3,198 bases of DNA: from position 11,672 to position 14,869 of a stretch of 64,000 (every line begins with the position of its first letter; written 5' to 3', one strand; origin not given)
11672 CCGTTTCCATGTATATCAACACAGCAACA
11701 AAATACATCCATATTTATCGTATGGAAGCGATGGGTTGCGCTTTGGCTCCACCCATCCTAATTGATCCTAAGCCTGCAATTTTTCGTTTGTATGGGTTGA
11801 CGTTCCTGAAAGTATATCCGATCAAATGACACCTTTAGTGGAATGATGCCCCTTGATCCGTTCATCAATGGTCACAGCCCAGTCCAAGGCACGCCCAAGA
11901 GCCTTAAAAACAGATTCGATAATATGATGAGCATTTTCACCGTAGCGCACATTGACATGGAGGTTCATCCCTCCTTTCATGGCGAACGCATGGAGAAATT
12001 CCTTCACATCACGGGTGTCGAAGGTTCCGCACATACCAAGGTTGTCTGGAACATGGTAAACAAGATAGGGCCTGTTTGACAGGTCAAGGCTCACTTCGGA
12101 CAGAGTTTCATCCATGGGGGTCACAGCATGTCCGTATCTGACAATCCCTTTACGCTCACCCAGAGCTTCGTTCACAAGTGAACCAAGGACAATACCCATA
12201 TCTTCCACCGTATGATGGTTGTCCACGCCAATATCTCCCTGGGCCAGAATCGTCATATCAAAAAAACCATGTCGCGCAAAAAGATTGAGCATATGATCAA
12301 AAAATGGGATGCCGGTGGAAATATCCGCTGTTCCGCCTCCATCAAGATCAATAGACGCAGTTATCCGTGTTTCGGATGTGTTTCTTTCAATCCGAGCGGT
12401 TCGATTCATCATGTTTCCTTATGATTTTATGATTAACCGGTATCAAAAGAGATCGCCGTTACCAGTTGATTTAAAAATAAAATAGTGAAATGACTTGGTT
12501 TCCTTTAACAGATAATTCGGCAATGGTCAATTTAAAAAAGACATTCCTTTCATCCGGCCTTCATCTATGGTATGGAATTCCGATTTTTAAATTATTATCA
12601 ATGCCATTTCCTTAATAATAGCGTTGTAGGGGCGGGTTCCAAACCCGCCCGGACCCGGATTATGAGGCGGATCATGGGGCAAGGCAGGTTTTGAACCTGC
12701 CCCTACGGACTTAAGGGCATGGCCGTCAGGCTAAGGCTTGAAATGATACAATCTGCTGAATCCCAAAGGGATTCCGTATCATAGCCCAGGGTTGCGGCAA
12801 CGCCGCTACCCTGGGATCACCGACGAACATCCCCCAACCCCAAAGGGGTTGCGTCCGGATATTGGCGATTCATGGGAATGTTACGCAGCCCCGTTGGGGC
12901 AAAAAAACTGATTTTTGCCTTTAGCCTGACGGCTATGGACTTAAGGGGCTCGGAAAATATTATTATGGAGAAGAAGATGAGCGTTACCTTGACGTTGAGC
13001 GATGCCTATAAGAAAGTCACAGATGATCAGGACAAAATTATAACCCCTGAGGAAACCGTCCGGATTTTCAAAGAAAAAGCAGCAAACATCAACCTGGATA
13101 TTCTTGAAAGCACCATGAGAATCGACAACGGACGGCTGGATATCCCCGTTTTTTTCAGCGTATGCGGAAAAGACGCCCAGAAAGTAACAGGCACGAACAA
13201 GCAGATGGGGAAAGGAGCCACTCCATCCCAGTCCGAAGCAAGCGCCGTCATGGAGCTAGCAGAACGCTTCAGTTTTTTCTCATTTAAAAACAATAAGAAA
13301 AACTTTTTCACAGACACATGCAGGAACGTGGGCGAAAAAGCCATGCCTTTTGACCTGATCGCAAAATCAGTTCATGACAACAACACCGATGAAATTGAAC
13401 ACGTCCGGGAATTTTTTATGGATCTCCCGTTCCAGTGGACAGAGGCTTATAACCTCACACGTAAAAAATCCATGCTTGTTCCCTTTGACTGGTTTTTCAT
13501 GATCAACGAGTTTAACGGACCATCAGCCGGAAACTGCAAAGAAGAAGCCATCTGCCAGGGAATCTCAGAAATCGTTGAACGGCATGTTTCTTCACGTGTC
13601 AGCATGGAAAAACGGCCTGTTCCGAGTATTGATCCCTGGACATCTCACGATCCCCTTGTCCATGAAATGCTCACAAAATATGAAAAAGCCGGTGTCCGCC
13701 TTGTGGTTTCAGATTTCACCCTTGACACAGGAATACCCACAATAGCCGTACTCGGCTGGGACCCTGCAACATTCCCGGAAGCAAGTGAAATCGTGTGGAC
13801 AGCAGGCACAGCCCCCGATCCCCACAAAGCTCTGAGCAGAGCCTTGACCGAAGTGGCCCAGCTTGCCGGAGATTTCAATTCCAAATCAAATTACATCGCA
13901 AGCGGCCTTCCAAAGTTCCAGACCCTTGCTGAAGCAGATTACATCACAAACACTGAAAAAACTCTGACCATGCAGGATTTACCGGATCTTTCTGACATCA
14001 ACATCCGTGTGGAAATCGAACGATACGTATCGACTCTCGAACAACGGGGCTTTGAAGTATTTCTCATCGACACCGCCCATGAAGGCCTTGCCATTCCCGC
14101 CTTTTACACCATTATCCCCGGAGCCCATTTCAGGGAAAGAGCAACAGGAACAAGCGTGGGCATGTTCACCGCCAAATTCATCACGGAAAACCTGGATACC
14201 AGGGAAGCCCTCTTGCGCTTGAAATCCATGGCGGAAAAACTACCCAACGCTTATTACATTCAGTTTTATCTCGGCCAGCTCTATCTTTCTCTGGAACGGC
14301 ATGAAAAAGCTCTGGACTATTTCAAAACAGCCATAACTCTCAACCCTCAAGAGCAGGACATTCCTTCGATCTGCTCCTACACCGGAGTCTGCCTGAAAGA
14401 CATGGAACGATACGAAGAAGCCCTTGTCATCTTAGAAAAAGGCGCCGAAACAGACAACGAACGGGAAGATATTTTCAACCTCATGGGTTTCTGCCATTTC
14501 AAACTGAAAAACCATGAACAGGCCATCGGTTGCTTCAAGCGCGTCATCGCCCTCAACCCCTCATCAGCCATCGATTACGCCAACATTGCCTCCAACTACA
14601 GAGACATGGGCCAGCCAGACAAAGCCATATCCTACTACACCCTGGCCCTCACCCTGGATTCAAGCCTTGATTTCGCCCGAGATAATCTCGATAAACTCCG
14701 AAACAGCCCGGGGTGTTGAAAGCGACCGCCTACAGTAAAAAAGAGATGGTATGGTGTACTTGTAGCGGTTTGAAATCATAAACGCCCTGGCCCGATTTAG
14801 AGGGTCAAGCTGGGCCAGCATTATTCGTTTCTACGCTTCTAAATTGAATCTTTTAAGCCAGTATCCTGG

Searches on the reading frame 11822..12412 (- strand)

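Call 65: search_protein_families(library=pfam, proteins=[window:11822-12412:-], max_evalue=0.0001)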
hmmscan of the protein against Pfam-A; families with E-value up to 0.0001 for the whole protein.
window:11822-12412:- (196 aa): 1 family
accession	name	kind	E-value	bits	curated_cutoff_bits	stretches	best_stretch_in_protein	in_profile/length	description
PF00475.24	IGPD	-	2e-62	210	27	1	33-176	1-144/144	Imidazoleglycerol-phosphate dehydratase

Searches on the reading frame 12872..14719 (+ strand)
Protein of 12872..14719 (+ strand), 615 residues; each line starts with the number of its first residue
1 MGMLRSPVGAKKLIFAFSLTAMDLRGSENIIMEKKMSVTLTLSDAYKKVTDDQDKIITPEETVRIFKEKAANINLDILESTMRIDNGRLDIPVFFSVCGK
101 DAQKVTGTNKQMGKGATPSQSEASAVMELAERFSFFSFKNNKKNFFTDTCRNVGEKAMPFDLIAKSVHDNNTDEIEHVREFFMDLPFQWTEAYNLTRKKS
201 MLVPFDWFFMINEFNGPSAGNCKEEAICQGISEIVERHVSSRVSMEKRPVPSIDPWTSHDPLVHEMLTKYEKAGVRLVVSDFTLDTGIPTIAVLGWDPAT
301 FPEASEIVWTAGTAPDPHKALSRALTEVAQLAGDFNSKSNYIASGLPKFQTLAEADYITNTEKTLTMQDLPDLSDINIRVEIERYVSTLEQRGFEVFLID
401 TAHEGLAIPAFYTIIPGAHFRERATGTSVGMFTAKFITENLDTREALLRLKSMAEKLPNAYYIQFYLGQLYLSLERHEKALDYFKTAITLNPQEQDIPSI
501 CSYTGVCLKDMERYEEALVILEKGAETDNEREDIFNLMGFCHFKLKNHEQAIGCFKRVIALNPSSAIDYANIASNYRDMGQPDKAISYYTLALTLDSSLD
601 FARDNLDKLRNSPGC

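Call 65: search_protein_families(library=pfam, proteins=[window:12872-14719:+], max_evalue=0.0001)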
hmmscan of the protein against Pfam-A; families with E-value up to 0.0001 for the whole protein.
window:12872-14719:+ (615 aa): 17 families
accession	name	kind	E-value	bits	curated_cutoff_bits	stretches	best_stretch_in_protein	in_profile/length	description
PF02624.21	YcaO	-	3.4e-72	243.9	25.7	1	112-418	1-324/325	YcaO cyclodehydratase, ATP-ad Mg2+-binding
PF00515.34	TPR_1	-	4.5e-27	93.2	27.8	2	464-493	4-33/34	Tetratricopeptide repeat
PF07719.23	TPR_2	-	5.9e-23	79.5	27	2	463-493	3-33/34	Tetratricopeptide repeat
PF13181.12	TPR_8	-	7.8e-20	69.7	25.7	1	467-493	7-33/34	Tetratricopeptide repeat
PF13424.12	TPR_12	-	2.2e-14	53.8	30.1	1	534-596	5-75/77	Tetratricopeptide repeat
PF14559.12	TPR_19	-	2.3e-12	47.5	25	1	511-571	4-63/68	Tetratricopeptide repeat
PF13174.12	TPR_6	-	5.8e-11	42.7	26.3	0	538-565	6-33/33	Tetratricopeptide repeat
PF13176.12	TPR_7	-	1.3e-10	40.9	27.9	0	570-596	3-29/36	Tetratricopeptide repeat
PF23914.1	TPR_CcmH_CycH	-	1.4e-09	38.5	42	1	466-564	55-153/158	Cytochrome c-type biogenesis protein H TPR domain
PF12895.13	ANAPC3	-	1.8e-09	38.1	27.2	1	442-523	4-81/82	Anaphase-promoting complex, cyclosome, subunit 3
PF13414.12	TPR_11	-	3.3e-09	36.7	26.8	0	543-573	5-35/42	TPR repeat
PF13428.12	TPR_14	-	3.5e-09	36.9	23.5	0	464-496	4-36/44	Tetratricopeptide repeat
PF13432.12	TPR_16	-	2.4e-08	34.7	32.7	0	442-493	12-63/65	Tetratricopeptide repeat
PF13371.12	TPR_9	-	3.2e-06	27.5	35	0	541-594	4-57/73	Tetratricopeptide repeat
PF13431.12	TPR_17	-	1.3e-05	25.6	24.4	0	554-586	1-33/34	Tetratricopeptide repeat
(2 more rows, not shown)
